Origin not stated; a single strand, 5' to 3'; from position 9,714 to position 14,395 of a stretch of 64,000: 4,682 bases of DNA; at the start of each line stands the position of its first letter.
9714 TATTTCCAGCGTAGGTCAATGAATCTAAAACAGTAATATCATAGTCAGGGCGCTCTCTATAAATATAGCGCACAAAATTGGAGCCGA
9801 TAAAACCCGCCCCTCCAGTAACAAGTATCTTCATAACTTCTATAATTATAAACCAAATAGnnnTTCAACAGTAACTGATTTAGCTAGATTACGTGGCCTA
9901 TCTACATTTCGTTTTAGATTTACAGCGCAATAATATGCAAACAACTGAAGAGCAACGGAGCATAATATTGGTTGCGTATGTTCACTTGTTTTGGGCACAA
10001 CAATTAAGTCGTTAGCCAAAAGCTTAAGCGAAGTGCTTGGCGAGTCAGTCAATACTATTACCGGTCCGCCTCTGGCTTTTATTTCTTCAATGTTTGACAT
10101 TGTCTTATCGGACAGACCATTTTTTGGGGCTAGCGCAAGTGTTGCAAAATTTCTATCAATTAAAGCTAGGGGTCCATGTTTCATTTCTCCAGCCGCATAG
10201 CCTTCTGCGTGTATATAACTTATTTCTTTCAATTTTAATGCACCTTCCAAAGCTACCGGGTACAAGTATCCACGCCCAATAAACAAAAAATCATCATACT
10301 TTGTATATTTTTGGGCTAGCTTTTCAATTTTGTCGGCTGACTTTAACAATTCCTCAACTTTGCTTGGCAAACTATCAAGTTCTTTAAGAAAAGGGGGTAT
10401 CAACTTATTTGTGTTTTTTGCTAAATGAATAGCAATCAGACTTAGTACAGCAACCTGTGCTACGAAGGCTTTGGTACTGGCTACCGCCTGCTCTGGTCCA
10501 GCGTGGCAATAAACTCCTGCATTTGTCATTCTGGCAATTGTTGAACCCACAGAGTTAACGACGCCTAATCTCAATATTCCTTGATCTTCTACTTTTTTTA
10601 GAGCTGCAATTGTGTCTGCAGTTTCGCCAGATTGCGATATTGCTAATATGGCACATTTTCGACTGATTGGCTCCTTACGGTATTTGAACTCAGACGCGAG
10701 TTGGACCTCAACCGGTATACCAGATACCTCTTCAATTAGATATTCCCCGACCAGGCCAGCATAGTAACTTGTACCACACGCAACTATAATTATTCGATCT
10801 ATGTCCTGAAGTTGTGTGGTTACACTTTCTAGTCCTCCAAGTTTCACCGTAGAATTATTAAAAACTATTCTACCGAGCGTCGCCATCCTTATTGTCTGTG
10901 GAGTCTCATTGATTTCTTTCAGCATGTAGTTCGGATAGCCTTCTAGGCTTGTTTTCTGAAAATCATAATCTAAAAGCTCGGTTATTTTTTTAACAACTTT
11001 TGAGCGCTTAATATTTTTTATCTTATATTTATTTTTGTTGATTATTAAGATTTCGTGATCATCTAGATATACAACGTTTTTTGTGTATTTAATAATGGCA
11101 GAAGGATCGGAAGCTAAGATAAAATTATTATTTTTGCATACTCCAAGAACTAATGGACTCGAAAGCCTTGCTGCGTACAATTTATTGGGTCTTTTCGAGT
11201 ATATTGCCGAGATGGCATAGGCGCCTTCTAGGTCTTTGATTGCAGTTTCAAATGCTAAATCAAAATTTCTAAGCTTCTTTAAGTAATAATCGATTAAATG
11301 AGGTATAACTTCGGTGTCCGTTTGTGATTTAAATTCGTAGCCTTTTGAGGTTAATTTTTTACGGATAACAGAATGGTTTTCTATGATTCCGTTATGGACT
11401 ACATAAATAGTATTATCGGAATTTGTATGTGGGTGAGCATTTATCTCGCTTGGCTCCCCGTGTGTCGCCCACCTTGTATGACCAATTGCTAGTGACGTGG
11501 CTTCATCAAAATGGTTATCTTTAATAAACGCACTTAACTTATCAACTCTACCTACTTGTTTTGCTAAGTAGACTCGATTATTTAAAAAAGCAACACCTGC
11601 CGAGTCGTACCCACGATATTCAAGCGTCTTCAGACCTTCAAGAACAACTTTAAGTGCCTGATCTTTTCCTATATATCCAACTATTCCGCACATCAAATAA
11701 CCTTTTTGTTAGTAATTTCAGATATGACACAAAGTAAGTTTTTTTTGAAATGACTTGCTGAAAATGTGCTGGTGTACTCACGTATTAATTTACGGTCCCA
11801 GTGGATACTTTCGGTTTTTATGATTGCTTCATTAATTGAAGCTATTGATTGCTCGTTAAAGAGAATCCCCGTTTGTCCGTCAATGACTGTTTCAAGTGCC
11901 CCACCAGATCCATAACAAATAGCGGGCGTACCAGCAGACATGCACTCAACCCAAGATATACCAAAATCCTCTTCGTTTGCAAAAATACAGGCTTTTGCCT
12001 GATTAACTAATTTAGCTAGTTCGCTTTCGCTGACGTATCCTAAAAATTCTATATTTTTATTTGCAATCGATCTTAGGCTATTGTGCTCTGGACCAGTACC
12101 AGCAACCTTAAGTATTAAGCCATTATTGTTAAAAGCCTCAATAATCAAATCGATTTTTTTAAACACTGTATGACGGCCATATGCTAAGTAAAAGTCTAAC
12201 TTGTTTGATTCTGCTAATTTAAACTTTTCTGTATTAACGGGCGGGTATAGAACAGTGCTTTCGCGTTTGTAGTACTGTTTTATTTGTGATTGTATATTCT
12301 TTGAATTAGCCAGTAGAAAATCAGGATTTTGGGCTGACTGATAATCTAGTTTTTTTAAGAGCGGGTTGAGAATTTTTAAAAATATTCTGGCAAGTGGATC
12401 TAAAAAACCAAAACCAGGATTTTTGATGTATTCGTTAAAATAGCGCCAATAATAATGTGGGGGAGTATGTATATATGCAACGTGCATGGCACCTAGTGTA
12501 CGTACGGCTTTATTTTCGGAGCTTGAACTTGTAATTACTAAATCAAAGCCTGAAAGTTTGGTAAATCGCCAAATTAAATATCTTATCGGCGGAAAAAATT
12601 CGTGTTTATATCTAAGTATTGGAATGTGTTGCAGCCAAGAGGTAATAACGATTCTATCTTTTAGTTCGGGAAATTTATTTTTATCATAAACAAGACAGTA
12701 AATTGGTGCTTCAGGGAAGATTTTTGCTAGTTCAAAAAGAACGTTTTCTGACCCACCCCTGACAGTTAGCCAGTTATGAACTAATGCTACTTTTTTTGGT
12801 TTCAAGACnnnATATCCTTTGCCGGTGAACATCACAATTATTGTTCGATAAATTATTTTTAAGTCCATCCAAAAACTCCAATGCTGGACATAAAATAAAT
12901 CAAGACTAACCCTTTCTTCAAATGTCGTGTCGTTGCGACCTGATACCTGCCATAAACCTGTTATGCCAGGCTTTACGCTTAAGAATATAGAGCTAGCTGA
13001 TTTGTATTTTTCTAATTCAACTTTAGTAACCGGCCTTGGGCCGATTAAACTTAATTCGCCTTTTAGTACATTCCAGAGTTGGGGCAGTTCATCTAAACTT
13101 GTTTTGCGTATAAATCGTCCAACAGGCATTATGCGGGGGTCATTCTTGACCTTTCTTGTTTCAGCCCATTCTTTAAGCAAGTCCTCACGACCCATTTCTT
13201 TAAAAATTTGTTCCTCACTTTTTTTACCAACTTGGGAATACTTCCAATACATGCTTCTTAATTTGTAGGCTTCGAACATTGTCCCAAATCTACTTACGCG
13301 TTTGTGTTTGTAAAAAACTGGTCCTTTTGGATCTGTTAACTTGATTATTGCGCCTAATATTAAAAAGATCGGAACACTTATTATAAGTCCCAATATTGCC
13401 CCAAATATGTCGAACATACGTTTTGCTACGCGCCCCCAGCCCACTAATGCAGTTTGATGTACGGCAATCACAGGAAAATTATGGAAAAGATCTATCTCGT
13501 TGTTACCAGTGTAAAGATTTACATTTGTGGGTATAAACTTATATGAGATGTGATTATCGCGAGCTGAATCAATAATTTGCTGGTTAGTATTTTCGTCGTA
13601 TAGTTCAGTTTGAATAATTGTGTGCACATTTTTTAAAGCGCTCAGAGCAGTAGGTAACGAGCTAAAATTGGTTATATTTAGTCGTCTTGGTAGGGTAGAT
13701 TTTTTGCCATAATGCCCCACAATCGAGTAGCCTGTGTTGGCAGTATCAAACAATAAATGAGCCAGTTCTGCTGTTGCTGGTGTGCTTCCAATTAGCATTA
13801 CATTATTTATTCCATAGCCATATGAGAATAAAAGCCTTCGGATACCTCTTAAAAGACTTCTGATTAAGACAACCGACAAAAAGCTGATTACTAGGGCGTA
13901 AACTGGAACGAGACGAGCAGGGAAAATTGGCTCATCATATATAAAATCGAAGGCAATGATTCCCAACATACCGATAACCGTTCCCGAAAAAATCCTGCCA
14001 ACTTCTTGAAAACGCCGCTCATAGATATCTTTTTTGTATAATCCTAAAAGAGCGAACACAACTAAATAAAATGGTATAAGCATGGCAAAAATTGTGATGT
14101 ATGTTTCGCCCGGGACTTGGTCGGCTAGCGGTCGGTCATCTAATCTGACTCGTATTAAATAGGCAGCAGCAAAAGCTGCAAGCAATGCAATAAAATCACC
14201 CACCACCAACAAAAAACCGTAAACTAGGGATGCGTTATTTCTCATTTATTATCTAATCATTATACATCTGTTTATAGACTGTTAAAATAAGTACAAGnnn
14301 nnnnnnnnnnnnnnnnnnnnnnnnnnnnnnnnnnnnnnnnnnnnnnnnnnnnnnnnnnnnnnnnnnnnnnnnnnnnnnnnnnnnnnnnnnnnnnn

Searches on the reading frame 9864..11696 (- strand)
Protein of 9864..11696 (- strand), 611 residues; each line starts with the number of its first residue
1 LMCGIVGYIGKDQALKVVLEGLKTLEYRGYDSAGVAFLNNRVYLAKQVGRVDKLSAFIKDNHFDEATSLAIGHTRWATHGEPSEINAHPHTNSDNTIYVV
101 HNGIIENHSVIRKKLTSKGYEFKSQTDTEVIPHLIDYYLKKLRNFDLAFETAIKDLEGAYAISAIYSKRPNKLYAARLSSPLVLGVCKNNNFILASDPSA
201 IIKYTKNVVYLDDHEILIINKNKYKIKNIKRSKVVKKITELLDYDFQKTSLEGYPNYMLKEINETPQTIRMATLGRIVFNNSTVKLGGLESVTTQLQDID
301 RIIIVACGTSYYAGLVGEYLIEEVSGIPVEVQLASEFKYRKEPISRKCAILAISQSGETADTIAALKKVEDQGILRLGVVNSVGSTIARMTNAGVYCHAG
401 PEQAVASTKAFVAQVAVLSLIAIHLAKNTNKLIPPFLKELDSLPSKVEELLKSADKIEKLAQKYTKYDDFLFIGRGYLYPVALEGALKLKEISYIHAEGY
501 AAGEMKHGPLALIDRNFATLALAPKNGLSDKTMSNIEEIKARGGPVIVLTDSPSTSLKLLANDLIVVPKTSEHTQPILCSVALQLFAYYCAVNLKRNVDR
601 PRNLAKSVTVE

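Call 79: search_protein_families(library=pfam, proteins=[window:9864-11696:-], max_evalue=0.00001)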
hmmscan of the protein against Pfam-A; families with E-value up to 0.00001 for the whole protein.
window:9864-11696:- (611 aa): 3 families
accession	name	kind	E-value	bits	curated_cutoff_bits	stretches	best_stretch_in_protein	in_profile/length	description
PF01380.27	SIS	-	1.2e-55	187.3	25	2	296-423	2-130/131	SIS domain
PF13522.11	GATase_6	-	2.3e-19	70.1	27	1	67-197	10-130/130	Glutamine amidotransferase domain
PF13537.11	GATase_7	-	1.4e-16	61.1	25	1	83-202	9-122/123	Glutamine amidotransferase domain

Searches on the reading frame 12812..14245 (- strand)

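Call 79: search_protein_families(library=pfam, proteins=[window:12812-14245:-], max_evalue=0.00001)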
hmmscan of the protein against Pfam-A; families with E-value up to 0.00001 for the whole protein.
window:12812-14245:- (478 aa): 2 families
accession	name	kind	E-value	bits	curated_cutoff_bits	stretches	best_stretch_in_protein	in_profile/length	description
PF02397.22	Bac_transf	-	5.7e-64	215.4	27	1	275-473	1-178/179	Bacterial sugar transferase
PF13727.12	CoA_binding_3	-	1e-06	29.3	25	1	66-182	2-113/175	CoA-binding domain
